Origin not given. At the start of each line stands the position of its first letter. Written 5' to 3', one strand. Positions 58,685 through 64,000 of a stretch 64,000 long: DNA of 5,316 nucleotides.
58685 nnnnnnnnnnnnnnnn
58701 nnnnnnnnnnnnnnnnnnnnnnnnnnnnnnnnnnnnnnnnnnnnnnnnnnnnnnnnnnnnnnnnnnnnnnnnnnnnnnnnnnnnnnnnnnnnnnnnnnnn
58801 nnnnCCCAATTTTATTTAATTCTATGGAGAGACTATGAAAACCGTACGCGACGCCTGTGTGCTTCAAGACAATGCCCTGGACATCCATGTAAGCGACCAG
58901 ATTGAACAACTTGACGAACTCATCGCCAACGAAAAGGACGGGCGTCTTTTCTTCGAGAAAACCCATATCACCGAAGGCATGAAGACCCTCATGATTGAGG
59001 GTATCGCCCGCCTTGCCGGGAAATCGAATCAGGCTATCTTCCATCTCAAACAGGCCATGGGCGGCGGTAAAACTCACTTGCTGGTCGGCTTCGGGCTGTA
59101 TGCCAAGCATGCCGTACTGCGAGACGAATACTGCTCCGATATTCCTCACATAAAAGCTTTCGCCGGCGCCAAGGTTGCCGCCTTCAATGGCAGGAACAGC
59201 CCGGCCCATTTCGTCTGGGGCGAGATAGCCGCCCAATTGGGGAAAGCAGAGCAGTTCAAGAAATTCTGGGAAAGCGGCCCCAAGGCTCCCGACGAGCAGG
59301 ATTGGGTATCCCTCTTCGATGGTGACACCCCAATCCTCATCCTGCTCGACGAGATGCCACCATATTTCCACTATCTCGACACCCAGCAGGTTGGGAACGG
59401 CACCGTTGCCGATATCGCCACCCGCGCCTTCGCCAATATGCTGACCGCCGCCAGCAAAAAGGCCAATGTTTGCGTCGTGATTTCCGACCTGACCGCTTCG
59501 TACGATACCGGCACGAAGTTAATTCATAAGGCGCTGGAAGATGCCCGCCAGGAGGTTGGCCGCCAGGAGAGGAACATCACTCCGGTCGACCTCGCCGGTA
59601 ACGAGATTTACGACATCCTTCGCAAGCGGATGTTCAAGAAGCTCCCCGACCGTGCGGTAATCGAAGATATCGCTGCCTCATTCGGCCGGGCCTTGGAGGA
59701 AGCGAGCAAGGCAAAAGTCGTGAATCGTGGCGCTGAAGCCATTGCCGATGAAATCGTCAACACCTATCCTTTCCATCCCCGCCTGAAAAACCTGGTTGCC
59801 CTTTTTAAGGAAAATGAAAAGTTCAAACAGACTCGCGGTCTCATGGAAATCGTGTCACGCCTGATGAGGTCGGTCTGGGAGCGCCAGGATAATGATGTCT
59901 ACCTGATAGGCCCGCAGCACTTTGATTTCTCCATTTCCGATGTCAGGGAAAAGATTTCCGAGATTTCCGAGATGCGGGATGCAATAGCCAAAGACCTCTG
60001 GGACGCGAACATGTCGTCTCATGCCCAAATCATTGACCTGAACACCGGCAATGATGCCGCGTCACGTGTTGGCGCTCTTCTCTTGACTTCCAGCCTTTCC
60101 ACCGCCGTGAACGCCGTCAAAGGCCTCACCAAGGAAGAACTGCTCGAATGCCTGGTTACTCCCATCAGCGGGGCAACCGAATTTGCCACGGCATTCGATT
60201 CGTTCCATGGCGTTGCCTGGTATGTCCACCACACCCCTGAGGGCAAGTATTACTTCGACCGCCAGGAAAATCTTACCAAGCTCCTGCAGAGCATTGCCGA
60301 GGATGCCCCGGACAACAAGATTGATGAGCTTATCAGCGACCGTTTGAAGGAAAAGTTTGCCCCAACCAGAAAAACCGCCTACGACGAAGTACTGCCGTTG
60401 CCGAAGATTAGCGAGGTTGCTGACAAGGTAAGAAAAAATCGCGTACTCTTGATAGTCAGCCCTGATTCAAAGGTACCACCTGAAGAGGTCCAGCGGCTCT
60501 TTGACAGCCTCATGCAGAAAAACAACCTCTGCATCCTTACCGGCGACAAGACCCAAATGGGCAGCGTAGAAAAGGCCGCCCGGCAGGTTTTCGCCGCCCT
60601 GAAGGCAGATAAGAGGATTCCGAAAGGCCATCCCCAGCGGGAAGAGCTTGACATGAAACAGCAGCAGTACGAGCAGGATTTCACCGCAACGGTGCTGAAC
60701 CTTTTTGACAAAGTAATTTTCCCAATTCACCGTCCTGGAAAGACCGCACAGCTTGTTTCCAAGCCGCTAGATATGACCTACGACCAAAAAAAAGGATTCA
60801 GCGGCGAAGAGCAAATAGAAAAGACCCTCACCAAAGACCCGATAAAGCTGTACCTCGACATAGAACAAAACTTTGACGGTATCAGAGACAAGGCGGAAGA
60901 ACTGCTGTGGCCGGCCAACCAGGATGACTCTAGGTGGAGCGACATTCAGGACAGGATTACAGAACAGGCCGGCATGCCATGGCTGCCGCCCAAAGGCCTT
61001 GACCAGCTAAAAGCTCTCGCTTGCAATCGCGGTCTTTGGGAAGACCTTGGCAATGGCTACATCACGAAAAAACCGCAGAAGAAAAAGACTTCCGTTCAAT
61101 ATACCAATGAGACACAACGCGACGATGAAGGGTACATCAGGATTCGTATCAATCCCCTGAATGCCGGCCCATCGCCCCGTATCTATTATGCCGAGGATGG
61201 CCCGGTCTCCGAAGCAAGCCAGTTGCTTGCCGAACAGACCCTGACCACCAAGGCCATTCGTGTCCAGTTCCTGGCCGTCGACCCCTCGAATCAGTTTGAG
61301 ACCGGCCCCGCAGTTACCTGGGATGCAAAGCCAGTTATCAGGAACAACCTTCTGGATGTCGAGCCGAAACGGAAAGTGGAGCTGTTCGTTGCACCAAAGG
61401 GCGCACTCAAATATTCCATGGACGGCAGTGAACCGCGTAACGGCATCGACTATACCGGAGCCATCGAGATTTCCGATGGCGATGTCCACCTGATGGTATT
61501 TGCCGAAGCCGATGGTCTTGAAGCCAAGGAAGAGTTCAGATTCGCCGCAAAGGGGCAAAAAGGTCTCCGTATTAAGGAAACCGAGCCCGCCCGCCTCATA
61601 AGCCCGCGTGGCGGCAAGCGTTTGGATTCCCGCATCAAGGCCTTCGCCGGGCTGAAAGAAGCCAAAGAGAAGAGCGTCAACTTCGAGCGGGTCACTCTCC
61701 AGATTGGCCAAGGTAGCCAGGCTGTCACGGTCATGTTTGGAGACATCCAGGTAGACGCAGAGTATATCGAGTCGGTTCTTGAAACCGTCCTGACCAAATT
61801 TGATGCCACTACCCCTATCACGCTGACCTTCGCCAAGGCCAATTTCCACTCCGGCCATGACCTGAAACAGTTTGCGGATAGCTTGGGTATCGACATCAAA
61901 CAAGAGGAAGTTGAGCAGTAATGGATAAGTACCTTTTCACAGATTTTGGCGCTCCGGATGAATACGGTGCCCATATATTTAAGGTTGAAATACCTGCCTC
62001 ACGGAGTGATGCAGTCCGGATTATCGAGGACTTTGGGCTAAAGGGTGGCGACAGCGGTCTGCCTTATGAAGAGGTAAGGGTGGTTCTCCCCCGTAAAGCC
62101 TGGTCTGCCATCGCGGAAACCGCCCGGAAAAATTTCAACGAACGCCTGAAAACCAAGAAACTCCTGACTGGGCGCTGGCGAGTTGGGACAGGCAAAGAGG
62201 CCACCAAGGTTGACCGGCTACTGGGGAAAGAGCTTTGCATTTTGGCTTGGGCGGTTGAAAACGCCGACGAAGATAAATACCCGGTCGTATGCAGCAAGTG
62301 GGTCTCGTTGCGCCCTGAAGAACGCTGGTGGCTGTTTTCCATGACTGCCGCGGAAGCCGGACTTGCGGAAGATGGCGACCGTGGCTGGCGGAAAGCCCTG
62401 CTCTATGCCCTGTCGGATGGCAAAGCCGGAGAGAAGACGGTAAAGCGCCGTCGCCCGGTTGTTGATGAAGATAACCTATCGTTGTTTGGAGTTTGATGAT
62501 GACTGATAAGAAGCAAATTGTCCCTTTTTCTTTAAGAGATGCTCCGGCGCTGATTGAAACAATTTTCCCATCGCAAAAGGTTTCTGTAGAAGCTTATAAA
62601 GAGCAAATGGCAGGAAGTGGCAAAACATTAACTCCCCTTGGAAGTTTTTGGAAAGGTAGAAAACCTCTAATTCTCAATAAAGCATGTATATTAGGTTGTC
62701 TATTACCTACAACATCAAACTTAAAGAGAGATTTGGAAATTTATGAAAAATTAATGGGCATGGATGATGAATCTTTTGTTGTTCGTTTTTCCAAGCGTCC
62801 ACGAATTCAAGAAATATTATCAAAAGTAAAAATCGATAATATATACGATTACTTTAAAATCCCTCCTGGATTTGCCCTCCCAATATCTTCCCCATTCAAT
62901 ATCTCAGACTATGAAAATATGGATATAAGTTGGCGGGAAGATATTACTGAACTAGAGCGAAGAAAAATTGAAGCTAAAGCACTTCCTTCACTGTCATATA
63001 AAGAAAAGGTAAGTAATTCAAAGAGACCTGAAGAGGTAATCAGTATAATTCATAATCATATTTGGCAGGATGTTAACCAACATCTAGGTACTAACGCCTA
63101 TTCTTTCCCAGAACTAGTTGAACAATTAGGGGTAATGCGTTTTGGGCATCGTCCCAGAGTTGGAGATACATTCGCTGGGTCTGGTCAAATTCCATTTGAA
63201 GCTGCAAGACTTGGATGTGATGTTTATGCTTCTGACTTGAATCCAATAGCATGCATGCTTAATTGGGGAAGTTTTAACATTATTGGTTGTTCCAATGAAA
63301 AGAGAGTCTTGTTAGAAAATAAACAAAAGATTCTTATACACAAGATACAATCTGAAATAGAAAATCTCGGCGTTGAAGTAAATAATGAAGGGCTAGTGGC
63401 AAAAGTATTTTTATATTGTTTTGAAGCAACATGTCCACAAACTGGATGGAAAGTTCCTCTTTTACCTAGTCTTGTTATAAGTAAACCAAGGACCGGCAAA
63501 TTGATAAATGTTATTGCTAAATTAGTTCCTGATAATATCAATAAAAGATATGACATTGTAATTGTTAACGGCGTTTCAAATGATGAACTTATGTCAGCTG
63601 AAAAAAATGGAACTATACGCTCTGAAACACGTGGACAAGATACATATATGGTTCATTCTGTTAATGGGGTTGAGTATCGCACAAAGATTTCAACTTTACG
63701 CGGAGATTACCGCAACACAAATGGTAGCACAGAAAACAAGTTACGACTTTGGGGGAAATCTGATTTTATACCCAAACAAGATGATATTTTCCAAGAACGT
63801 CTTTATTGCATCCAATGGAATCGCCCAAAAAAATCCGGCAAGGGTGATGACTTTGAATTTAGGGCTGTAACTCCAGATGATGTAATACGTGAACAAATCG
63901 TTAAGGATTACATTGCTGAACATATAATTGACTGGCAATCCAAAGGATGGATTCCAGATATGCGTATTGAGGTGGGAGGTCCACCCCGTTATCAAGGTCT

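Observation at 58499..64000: HTH / DUF499 ATPase / DUF3780-like / DUF1156 methyltransferase module, with a sharp compositional break at the methylase gene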

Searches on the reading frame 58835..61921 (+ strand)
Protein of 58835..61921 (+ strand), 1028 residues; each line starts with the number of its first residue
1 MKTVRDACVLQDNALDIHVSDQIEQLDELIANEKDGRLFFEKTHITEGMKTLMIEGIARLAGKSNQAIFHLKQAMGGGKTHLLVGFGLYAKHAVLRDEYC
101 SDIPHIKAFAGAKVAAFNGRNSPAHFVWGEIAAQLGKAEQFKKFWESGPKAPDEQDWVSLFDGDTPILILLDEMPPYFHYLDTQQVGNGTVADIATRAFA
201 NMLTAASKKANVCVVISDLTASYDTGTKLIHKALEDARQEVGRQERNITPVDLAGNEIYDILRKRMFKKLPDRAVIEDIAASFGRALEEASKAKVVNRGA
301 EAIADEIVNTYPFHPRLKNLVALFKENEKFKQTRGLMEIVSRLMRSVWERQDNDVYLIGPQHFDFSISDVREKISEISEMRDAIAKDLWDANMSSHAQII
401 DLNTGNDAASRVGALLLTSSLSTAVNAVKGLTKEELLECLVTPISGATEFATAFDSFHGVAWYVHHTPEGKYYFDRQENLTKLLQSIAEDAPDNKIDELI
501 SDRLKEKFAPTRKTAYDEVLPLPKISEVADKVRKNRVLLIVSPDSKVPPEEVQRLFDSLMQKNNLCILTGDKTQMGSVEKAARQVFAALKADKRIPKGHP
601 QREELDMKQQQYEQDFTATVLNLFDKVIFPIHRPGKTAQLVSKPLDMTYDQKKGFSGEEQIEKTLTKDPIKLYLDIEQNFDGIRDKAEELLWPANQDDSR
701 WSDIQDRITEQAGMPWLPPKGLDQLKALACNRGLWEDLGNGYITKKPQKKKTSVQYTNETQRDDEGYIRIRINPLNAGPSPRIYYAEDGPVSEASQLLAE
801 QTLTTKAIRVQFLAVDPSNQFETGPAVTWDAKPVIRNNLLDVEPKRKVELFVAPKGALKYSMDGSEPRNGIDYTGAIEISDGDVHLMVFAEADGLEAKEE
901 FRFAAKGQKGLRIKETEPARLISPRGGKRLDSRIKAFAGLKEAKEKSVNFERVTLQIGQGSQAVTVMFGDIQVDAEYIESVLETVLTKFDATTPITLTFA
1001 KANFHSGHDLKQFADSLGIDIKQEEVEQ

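Call 3: search_protein_families(library=pfam, proteins=[window:58835-61921:+], max_evalue=0.01)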
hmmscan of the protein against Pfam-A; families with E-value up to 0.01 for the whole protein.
window:58835-61921:+ (1028 aa): 3 families
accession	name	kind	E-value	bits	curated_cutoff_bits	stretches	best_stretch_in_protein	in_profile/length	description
PF04465.17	DUF499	-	1.1e-23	83.6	23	1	126-374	52-297/1024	Protein of unknown function (DUF499)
PF13290.12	CHB_HEX_C_1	-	0.00056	20.2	22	1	846-894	10-59/67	Chitobiase/beta-hexosaminidase C-terminal domain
PF13287.12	Fn3_assoc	-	0.001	19.5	23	1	849-894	2-48/59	Fn3 associated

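Call 4: search_protein_families(library=padloc, proteins=[window:58835-61921:+], max_evalue=0.01)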
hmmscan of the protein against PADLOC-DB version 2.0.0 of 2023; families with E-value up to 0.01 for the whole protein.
window:58835-61921:+ (1028 aa): 2 families
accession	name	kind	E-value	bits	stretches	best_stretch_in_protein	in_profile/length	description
PDLC02192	DUF499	-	0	1588.7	1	1-1028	1-1021/1022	-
PDLC00662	HmaC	-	9.5e-55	184.3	1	33-647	42-690/941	AAA+ ATPase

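Call 5: search_protein_families(library=ncbifam, proteins=[window:58835-61921:+], max_evalue=0.01)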
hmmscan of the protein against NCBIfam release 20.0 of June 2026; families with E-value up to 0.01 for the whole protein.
window:58835-61921:+ (1028 aa): 1 family
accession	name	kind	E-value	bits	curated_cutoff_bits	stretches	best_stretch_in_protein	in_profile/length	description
NF042962.1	DUF499_antiphage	equivalog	0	1483.8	1200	1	2-1028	1-1025/1025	anti-phage-associated DUF499 domain-containing protein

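Call 24: find_related_loci(query=window:58835-61921:+, collection=genome_contigs, flank=10000)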
Query window:58835-61921:+ (1028 aa) in genome_contigs; peptide patterns used: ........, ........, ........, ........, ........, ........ (x = any residue, [..] = any of these).
142 stretches matched a pattern; 83 encode a relative of the query (tblastn E <= 1e-3); the best 80 are kept; 80 distinct loci.
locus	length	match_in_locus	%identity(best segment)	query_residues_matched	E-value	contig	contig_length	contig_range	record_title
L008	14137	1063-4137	74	1-1028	0e+0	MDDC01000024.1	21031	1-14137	Moorella thermoacetica strain DSM 21394 MOTE_contig000024, whole genome shotgun sequence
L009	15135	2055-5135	69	1-1028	0e+0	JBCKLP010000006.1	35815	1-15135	Burkholderiales bacterium isolate SLM_LV1_0208-O20 Node_6_length_35815_cov_88.484038, whole genome shotgun sequence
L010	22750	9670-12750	66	1-1028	0e+0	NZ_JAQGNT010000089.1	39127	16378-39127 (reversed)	MAG: Hydrocarboniphaga sp. isolate RYN_594 scaffold_1404063, whole genome shotgun sequence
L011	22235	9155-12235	67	1-1028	0e+0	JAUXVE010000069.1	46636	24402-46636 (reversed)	MAG: Rubrivivax sp. isolate C15_concoct.bin.32_sub C15_k141_254778, whole genome shotgun sequence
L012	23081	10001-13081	67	1-1028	0e+0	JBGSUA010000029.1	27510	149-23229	MAG: Desulfatiglandaceae bacterium isolate JTS-AC421 k141_3613676, whole genome shotgun sequence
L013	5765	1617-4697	68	1-1028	0e+0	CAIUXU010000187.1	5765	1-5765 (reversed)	MAG: uncultured Syntrophobacterales bacterium isolate Day2-6_bin-621 genome assembly, contig: bin-621:187/575, whole gen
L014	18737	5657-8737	67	1-1028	0e+0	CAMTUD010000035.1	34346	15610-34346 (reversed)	MAG: uncultured beta proteobacterium isolate G02_MAG_00013 genome assembly, contig: G02_MAG_00013_000000000181, whole ge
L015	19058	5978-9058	67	1-1028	0e+0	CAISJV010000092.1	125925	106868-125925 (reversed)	MAG: uncultured delta proteobacterium isolate AlinenLipids_bin-9048 genome assembly, contig: bin-9048:92/95, whole genom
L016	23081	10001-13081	67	1-1028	0e+0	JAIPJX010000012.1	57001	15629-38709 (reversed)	MAG: Verrucomicrobia bacterium isolate Tobar12.5m-G45 Tobar12-5m-C424, whole genome shotgun sequence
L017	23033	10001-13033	66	17-1028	0e+0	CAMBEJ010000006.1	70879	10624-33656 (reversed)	MAG: Akkermansia muciniphila isolate TH-08apr19-195 genome assembly, contig: TH-08apr19-C725, whole genome shotgun seque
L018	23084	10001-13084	67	1-1028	0e+0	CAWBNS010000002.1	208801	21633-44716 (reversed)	MAG: uncultured Chlamydiae bacterium isolate MFD01275.bin.2.9 genome assembly, contig: contig_14493, whole genome shotgu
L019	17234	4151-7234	63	1-1028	0e+0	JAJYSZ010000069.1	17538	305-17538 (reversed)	MAG: Bacillota bacterium isolate DX1.bin73 NODE_4809_length_17538_cov_1.897019, whole genome shotgun sequence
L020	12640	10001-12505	74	1-835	0e+0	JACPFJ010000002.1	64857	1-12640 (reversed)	MAG: Deltaproteobacteria bacterium isolate NC_groundwater_358_Ag_B-0.1um_60_13 GD18-4_B1_scaffold_86956, whole genome sh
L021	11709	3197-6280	71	1-1028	0e+0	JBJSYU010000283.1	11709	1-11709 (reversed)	MAG: Candidatus Methylumidiphilus sp. isolate samp_4434_semibin_86 samp_4434_981303, whole genome shotgun sequence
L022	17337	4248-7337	60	1-1028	0e+0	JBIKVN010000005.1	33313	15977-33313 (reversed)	MAG: Phycisphaerales bacterium isolate ME2015-08-22_3300042470_group6_bin256 Rohwer_bin1605_scaffold_714_c1, whole genom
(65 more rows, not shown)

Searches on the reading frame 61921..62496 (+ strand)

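Call 3: search_protein_families(library=pfam, proteins=[window:61921-62496:+], max_evalue=0.01)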
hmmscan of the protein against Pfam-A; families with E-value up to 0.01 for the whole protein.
window:61921-62496:+ (191 aa): 1 family
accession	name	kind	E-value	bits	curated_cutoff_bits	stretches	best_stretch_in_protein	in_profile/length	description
PF12635.12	DUF3780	-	1.1e-68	231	27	1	7-178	5-171/184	Protein of unknown function (DUF3780)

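Call 4: search_protein_families(library=padloc, proteins=[window:61921-62496:+], max_evalue=0.01)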
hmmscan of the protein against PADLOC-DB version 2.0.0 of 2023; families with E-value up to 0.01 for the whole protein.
window:61921-62496:+ (191 aa): 2 families
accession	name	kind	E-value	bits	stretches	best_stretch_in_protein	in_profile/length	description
PDLC02191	DUF3780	-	3e-75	250.1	1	7-189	5-188/196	-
PDLC02190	DUF3780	-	1.2e-44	151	1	4-172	15-178/361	-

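Call 5: search_protein_families(library=ncbifam, proteins=[window:61921-62496:+], max_evalue=0.01)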
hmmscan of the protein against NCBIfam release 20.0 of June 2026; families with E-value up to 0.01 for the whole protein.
window:61921-62496:+ (191 aa): 1 family
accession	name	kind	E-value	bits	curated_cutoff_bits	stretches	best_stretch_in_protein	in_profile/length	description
NF042961.1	DUF3780_antiphage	equivalog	1.6e-69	233.4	200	1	7-178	2-168/184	anti-phage-associated DUF3780 domain-containing protein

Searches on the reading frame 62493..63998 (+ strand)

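Call 3: search_protein_families(library=pfam, proteins=[window:62493-63998:+], max_evalue=0.01)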
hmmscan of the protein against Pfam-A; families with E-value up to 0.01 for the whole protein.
window:62493-63998:+ (502 aa): 1 family
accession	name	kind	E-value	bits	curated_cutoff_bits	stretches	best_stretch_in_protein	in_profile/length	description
PF06634.17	DUF1156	-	4.7e-17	62.3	24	1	25-77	2-63/73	Protein of unknown function (DUF1156)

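Call 4: search_protein_families(library=padloc, proteins=[window:62493-63998:+], max_evalue=0.01)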
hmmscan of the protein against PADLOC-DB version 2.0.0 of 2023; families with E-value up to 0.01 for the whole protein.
window:62493-63998:+ (502 aa): 8 families
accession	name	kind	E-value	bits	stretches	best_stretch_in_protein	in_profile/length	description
PDLC02189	DUF1156_MTase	-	4.2e-191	635.5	1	8-495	2-427/944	-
PDLC03314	MTase_II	-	1.4e-145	484.7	2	163-495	107-425/944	Type II methyltransferase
PDLC00661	HmaB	-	3.8e-12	42.9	1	220-263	138-181/973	DNA-adenine methylase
PDLC00660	HmaB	-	6.5e-12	42.2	1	219-260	138-179/967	DNA-adenine methylase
PDLC03233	MTase_II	-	2.9e-09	34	1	216-348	118-254/731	Type II methyltransferase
PDLC03352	MTase_II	-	9.6e-07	25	1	223-333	95-202/1023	Type II methyltransferase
PDLC03322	MTase_II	-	0.00052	17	1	223-280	68-125/446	Type II methyltransferase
PDLC03224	MTase_II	-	0.0012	15.9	1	136-255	15-129/481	Type II methyltransferase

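Call 5: search_protein_families(library=ncbifam, proteins=[window:62493-63998:+], max_evalue=0.01)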
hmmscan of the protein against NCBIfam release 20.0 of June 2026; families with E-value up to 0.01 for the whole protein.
window:62493-63998:+ (502 aa): 1 family
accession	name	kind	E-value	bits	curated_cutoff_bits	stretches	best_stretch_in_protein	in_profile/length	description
NF042963.1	DUF1156_antiphage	equivalog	4.8e-179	597.6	1000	1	21-495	1-448/960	anti-phage-associated DUF1156 domain-containing protein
